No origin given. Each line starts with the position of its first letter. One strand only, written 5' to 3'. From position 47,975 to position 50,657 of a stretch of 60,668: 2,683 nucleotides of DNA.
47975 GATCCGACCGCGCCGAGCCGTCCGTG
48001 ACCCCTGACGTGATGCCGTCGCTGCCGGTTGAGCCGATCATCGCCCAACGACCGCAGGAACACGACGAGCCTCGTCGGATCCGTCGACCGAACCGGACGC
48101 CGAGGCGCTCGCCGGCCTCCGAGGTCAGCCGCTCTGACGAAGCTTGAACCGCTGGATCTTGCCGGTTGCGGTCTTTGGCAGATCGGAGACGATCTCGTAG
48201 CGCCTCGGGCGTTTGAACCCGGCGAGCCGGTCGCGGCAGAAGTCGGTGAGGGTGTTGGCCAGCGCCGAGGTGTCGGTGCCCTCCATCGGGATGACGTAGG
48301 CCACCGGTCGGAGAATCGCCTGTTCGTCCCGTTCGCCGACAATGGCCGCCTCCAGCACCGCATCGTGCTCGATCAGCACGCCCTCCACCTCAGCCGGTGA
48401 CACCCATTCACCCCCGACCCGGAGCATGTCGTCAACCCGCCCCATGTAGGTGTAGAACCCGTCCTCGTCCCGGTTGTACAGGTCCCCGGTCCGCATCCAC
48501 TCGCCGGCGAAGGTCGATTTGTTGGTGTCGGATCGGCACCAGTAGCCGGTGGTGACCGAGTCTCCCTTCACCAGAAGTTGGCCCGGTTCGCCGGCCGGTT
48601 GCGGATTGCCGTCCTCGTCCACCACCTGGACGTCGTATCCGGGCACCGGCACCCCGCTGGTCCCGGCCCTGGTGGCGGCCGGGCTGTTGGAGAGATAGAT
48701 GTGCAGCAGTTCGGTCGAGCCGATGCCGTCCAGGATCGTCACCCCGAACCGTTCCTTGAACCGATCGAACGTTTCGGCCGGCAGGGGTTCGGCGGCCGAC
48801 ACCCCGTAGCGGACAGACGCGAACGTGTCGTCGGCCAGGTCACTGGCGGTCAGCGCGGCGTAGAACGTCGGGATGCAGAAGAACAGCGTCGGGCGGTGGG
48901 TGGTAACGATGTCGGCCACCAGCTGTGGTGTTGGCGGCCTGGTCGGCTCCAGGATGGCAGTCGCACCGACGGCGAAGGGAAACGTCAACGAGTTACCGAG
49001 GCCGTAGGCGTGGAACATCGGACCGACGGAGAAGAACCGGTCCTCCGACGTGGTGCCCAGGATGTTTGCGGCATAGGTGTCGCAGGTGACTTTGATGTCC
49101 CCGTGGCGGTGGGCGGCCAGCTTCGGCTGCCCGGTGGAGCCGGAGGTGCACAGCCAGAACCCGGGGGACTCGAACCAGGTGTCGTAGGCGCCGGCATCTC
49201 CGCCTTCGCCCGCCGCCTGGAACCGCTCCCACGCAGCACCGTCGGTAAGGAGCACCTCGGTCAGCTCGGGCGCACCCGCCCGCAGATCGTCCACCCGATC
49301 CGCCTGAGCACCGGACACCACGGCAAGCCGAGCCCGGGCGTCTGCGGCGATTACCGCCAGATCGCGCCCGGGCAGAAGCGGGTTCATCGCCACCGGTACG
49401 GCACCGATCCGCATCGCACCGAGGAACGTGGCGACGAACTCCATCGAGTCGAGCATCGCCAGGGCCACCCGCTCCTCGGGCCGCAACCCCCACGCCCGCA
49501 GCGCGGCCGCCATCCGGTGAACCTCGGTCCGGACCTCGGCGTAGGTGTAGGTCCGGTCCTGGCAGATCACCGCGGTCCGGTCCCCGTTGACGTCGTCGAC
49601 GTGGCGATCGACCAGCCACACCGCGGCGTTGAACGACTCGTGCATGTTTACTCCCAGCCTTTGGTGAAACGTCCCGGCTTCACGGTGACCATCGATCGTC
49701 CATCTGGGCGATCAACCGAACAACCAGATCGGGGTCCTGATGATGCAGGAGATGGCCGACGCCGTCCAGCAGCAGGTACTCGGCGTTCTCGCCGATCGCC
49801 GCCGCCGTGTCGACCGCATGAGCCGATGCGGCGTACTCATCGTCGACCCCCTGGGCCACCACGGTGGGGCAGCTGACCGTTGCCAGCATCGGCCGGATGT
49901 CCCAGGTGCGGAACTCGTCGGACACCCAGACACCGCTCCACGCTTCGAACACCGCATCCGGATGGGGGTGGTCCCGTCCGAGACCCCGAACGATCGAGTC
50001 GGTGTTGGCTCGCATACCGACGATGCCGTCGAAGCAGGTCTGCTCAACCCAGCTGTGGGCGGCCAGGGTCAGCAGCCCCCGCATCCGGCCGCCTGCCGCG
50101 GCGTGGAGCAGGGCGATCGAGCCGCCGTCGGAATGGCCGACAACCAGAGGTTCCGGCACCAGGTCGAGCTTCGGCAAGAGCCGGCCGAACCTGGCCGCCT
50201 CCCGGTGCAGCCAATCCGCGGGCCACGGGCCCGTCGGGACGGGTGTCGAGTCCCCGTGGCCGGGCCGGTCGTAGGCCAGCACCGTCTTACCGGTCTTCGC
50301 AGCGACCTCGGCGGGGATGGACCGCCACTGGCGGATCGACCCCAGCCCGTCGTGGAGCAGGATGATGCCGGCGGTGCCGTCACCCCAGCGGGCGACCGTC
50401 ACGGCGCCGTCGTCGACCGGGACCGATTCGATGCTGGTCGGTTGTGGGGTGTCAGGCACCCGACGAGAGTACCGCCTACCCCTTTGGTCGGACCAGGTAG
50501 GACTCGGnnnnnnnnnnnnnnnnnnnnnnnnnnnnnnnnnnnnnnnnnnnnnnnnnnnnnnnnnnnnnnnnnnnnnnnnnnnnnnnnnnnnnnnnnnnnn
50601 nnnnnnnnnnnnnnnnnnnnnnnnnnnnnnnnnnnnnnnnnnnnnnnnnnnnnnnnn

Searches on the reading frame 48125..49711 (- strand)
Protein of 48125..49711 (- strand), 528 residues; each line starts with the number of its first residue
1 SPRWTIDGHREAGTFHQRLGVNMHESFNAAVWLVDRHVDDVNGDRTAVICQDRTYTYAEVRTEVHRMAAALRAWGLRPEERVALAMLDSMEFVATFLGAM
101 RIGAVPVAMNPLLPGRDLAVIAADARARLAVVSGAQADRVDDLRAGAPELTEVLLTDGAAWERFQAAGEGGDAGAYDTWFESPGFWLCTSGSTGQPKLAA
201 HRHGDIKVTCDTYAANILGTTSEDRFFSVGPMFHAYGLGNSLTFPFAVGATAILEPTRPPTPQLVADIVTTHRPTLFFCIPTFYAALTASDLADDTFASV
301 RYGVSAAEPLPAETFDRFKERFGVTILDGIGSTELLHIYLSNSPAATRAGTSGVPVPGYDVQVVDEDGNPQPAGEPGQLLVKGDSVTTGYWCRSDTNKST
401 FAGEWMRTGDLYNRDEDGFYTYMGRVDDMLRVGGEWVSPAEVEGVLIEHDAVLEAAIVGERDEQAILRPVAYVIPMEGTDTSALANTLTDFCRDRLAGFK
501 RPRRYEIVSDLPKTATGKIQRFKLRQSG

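Call 61: search_protein_families(library=pfam, proteins=[window:48125-49711:-], max_evalue=0.0001)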
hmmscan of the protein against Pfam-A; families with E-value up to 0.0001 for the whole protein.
window:48125-49711:- (528 aa): 2 families
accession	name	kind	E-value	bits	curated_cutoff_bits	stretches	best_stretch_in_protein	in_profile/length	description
PF00501.34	AMP-binding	-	3e-79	267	29.9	1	41-391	7-384/384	AMP-binding enzyme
PF13193.12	AMP-binding_C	-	9e-20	71.8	24.5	1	441-518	1-76/76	AMP-binding enzyme C-terminal domain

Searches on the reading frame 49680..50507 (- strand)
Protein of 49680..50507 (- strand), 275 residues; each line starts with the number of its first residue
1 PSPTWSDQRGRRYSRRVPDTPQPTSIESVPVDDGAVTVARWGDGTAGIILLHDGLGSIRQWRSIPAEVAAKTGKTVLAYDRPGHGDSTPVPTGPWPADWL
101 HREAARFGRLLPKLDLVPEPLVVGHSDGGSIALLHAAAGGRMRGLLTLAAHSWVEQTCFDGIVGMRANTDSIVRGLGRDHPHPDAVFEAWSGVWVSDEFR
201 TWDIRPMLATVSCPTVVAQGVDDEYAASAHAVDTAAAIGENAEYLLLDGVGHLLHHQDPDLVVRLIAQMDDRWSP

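Call 61: search_protein_families(library=pfam, proteins=[window:49680-50507:-], max_evalue=0.0001)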
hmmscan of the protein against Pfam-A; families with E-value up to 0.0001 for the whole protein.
window:49680-50507:- (275 aa): 3 families
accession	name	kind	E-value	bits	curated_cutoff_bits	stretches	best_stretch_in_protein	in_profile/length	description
PF12697.13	Abhydrolase_6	-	1.2e-12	49.4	26.3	1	48-264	1-216/217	Alpha/beta hydrolase family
PF00561.26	Abhydrolase_1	-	3.9e-10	40.2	25.8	1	48-150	3-102/245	alpha/beta hydrolase fold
PF12146.15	Hydrolase_4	-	4.3e-07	29.9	27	0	47-156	5-115/239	Serine aminopeptidase, S33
